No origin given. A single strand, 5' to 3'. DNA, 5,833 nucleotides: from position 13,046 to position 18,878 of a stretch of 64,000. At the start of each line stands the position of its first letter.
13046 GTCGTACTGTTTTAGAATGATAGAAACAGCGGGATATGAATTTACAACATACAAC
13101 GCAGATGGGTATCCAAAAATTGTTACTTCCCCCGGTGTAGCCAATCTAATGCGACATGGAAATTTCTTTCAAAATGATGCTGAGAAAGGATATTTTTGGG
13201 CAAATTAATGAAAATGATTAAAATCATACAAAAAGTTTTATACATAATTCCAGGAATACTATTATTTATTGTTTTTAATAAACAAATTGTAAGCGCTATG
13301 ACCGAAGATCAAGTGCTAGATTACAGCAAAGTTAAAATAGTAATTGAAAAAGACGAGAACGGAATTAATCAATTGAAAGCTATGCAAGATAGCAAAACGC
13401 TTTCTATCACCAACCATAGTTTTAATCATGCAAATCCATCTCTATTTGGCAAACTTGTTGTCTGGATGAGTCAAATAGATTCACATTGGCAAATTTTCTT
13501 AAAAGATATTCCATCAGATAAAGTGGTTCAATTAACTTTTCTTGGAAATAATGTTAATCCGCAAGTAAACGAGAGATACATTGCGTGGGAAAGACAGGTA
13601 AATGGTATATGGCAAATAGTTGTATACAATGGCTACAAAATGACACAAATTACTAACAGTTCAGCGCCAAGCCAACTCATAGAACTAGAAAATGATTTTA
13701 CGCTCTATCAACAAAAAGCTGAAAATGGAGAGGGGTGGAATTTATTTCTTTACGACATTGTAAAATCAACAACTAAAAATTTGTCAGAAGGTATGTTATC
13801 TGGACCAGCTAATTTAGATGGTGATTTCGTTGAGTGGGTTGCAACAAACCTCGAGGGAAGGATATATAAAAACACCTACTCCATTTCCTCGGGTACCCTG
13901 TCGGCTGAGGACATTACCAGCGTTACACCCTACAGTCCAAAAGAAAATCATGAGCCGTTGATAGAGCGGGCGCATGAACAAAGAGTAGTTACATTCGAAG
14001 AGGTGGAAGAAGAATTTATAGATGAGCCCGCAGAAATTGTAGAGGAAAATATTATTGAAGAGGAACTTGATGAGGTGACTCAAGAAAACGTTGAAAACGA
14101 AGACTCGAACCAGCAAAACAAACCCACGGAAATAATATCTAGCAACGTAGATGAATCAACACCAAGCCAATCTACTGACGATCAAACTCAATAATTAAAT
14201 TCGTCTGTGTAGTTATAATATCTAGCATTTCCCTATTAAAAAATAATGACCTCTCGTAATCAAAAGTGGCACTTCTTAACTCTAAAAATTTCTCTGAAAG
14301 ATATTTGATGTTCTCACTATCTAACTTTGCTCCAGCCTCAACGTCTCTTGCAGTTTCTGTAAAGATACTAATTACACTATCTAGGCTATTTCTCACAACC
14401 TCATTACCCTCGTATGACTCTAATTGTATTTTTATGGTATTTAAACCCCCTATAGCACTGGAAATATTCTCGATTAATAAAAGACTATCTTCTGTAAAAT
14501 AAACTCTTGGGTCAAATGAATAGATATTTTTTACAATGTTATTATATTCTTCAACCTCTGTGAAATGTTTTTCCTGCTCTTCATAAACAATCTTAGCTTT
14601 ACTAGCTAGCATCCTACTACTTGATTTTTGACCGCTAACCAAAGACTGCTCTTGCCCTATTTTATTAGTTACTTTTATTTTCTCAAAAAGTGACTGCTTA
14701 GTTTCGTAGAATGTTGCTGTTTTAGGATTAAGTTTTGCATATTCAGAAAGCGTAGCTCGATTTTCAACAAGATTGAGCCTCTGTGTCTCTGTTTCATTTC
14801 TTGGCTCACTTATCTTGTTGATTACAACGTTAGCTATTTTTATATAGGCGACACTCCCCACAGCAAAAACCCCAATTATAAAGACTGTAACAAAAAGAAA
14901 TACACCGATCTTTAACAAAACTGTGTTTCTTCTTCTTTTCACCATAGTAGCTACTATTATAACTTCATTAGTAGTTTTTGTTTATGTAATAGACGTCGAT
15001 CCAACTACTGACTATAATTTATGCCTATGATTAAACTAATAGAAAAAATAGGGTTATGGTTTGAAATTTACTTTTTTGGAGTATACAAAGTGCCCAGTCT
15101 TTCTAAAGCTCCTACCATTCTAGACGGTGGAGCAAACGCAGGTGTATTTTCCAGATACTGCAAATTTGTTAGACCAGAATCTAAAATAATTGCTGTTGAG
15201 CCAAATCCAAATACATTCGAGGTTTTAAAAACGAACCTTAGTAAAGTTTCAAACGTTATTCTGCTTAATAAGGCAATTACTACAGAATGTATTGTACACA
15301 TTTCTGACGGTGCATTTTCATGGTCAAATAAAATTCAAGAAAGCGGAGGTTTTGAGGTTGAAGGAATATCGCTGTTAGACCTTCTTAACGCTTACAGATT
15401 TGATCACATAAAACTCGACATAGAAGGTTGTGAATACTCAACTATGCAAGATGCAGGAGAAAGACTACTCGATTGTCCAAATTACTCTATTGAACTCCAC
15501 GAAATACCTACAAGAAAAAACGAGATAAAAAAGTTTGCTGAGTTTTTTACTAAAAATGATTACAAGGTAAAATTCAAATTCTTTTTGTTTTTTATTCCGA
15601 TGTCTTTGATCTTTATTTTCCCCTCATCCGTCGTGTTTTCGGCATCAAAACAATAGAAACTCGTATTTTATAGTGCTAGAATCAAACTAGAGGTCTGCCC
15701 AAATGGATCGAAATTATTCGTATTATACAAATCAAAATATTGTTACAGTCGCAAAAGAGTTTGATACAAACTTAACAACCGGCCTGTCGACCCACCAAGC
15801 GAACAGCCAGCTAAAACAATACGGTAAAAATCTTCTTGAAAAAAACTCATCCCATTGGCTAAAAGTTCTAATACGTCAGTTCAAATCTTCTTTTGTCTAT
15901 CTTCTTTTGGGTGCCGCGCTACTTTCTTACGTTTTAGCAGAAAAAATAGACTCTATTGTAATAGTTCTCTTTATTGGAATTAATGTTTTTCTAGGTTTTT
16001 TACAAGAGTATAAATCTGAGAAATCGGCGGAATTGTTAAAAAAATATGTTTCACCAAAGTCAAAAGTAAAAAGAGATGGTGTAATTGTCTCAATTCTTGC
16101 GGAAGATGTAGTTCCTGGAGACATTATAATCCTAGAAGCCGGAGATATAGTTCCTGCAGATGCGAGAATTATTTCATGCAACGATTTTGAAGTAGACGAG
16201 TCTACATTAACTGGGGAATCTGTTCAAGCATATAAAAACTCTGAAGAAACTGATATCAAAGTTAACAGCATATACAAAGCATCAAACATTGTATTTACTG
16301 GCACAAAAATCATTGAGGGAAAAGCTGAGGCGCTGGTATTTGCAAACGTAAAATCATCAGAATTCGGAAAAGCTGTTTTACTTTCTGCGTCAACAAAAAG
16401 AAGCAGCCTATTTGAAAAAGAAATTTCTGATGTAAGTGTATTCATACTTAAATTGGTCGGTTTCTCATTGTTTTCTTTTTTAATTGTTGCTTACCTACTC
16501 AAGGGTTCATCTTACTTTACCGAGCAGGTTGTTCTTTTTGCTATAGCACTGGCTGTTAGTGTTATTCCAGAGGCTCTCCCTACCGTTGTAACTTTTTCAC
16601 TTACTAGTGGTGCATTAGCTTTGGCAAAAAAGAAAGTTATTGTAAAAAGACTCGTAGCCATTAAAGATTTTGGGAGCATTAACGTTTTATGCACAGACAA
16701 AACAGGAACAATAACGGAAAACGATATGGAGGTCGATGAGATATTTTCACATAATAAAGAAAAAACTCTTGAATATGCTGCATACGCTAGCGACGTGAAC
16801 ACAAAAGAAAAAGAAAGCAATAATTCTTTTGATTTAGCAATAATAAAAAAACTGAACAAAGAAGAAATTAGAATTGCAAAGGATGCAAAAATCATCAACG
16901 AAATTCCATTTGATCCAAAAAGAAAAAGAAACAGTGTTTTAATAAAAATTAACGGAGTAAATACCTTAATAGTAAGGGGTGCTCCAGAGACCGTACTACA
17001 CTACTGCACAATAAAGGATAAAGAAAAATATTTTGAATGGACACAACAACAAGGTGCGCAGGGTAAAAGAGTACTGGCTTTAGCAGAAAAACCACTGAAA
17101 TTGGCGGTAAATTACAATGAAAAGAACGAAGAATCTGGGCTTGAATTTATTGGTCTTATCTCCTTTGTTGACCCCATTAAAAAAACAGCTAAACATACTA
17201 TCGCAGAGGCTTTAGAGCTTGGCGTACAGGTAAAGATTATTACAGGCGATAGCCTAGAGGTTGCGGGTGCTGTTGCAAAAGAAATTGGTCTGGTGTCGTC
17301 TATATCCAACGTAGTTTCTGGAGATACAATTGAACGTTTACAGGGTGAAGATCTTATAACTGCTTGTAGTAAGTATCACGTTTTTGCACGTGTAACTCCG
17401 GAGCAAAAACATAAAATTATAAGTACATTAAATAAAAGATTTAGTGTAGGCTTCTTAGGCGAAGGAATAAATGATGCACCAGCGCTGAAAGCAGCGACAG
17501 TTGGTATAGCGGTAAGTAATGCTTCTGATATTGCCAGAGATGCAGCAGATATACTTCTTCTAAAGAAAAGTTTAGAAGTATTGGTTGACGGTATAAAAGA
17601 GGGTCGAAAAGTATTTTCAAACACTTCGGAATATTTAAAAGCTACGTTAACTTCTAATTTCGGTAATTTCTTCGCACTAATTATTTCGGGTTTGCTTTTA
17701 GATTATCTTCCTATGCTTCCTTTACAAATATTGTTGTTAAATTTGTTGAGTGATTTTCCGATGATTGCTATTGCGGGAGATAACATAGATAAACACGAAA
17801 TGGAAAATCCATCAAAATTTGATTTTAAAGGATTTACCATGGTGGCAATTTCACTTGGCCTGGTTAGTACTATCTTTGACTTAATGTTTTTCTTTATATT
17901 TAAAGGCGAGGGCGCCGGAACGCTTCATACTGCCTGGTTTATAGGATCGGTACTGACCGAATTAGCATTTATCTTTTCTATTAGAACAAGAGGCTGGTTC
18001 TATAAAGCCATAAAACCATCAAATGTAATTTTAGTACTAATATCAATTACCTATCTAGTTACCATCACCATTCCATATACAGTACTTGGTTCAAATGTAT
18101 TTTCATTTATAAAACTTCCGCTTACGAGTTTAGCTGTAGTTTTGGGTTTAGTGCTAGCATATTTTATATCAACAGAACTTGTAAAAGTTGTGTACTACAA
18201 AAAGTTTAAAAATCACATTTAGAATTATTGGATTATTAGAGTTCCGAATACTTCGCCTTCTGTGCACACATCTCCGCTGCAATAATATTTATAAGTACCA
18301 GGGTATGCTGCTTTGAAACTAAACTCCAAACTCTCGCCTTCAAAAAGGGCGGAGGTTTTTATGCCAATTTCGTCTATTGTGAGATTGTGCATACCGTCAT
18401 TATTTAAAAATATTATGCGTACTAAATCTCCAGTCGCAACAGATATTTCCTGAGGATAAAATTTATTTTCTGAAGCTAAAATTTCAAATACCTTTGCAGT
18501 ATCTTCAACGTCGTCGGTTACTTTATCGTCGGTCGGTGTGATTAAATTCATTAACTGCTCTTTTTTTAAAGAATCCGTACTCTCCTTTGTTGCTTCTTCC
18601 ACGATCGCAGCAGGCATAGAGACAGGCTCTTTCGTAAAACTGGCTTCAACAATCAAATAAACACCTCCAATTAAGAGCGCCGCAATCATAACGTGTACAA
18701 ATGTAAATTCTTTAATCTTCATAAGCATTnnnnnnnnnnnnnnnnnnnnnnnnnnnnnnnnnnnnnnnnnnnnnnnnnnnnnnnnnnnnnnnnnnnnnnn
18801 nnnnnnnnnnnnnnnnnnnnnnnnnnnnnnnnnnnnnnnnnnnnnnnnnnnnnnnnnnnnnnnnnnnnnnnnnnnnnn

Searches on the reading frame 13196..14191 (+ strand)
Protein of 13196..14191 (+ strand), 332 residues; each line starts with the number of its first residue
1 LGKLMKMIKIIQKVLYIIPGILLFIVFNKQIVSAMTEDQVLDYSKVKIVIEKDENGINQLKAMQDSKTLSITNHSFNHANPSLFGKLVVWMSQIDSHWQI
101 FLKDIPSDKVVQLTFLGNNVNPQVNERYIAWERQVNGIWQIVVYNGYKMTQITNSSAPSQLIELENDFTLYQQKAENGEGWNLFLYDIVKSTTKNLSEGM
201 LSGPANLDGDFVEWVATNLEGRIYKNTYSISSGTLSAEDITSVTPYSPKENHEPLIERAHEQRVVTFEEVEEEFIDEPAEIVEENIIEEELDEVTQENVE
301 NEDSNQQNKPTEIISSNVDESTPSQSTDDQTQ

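Call 8: search_protein_families(library=pfam, proteins=[window:13196-14191:+], max_evalue=0.01)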
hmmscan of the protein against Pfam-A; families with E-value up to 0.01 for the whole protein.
window:13196-14191:+ (332 aa): 0 families

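Call 10: search_protein_families(library=ncbifam, proteins=[window:13196-14191:+], max_evalue=0.01)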
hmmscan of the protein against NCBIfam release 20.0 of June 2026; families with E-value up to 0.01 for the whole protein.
window:13196-14191:+ (332 aa): 1 family
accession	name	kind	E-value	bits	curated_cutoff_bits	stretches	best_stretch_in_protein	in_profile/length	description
TIGR04275.1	beta_prop_Msarc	repeat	1.5e-09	37.4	85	1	71-105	4-38/40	beta-propeller repeat protein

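Call 34: search_protein_families(library=phrogs, proteins=[window:13196-14191:+], max_evalue=0.01)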
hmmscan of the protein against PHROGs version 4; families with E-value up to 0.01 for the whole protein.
window:13196-14191:+ (332 aa): 0 families

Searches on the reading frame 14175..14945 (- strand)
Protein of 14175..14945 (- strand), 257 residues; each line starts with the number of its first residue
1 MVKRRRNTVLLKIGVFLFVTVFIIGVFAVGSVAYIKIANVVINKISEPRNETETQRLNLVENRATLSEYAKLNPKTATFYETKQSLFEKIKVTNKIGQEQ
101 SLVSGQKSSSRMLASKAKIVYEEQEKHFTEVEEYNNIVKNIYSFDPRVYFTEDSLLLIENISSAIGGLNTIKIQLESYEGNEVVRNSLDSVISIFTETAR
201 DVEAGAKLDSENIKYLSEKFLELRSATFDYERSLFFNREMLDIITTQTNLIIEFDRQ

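Call 8: search_protein_families(library=pfam, proteins=[window:14175-14945:-], max_evalue=0.01)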
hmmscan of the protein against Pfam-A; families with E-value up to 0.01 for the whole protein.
window:14175-14945:- (257 aa): 0 families

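Call 10: search_protein_families(library=ncbifam, proteins=[window:14175-14945:-], max_evalue=0.01)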
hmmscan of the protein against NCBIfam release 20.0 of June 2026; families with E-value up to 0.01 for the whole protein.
window:14175-14945:- (257 aa): 0 families

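Call 34: search_protein_families(library=phrogs, proteins=[window:14175-14945:-], max_evalue=0.01)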
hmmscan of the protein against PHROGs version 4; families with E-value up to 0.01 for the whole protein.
window:14175-14945:- (257 aa): 0 families

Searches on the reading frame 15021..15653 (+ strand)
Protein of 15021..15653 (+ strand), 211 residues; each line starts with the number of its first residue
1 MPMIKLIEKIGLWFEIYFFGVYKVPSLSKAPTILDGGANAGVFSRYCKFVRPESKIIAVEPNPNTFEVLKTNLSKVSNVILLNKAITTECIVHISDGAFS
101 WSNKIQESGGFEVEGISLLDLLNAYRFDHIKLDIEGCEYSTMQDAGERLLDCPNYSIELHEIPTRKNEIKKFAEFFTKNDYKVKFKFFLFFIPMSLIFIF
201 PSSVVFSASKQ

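Call 8: search_protein_families(library=pfam, proteins=[window:15021-15653:+], max_evalue=0.01)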
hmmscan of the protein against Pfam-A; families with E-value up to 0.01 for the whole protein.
window:15021-15653:+ (211 aa): 3 families
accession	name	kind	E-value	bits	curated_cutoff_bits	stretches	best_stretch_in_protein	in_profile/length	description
PF05050.19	Methyltransf_21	-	4.6e-13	50.1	22.7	1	35-182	1-172/173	Methyltransferase FkbM domain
PF13383.12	Methyltransf_22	-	0.0019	18.3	22.4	1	127-181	176-231/252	Methyltransferase domain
PF02475.24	TRM5-TYW2_MTfase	-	0.0038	17.6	28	1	32-80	39-89/164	TRM5/TYW2 methyltransferase domain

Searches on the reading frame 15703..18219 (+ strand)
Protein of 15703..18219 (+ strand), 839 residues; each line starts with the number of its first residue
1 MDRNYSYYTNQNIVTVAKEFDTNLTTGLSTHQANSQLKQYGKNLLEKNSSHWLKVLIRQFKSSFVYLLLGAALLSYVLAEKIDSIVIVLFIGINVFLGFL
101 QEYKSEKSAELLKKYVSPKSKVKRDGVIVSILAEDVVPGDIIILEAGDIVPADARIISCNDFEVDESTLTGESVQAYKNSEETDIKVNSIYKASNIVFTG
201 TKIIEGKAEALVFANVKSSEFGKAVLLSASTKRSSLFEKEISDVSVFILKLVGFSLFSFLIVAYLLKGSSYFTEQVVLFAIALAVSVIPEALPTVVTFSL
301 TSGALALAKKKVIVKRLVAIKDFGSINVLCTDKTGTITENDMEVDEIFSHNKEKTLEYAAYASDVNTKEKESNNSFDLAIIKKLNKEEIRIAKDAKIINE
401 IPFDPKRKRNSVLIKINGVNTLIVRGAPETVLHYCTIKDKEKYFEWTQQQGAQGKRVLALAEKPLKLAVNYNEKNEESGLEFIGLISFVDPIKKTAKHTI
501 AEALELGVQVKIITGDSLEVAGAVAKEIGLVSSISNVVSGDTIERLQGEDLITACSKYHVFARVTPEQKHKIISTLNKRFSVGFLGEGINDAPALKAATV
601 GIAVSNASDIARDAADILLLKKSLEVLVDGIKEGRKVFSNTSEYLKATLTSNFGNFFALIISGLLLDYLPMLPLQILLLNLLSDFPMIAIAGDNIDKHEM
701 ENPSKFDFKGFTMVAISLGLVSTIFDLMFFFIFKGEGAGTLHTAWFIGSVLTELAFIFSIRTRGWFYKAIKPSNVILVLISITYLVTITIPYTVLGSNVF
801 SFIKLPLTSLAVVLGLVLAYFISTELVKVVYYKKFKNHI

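Call 8: search_protein_families(library=pfam, proteins=[window:15703-18219:+], max_evalue=0.01)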
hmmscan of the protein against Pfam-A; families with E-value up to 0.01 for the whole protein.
window:15703-18219:+ (839 aa): 6 families
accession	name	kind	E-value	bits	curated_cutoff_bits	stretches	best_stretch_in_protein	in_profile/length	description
PF00122.25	E1-E2_ATPase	-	5e-40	137.4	28.1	1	116-310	3-181/181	E1-E2 ATPase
PF00689.26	Cation_ATPase_C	-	7.1e-22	78.5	27.3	1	669-829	2-174/175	Cation transporting ATPase, C-terminus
PF00690.31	Cation_ATPase_N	-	2.1e-16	59.8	20.4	1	11-75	4-69/69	Cation transporter/ATPase, N-terminus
PF00702.32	Hydrolase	-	9.6e-13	49.4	26.4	1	326-598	1-190/191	haloacid dehalogenase-like hydrolase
PF13246.12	Cation_ATPase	-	1e-09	38.7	21.7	1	366-436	14-89/91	Cation transport ATPase (P-type)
PF08282.18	Hydrolase_3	-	0.00082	19.6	20.9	0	585-619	209-243/255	haloacid dehalogenase-like hydrolase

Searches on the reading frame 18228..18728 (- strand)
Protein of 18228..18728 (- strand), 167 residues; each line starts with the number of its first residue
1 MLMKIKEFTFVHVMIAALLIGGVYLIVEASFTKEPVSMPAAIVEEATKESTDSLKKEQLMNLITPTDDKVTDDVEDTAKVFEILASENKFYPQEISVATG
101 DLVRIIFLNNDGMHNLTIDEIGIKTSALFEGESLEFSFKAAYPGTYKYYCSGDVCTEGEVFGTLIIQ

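Call 8: search_protein_families(library=pfam, proteins=[window:18228-18728:-], max_evalue=0.01)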
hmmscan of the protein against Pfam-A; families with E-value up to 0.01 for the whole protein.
window:18228-18728:- (167 aa): 2 families
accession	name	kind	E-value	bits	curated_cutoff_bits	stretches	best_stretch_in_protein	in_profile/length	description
PF13473.12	Cupredoxin_1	-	9.2e-09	35.7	27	1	75-151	17-93/104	Cupredoxin-like domain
PF00127.26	Copper-bind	-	0.0015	19.4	21.2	0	89-151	13-85/99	Copper binding proteins, plastocyanin/azurin family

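Call 34: search_protein_families(library=phrogs, proteins=[window:18228-18728:-], max_evalue=0.01)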
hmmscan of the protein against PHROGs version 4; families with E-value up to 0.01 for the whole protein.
window:18228-18728:- (167 aa): 1 family
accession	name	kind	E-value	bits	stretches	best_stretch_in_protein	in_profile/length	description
phrog_515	-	other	0.0014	19.8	1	90-151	32-93/107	PetE plastocyanine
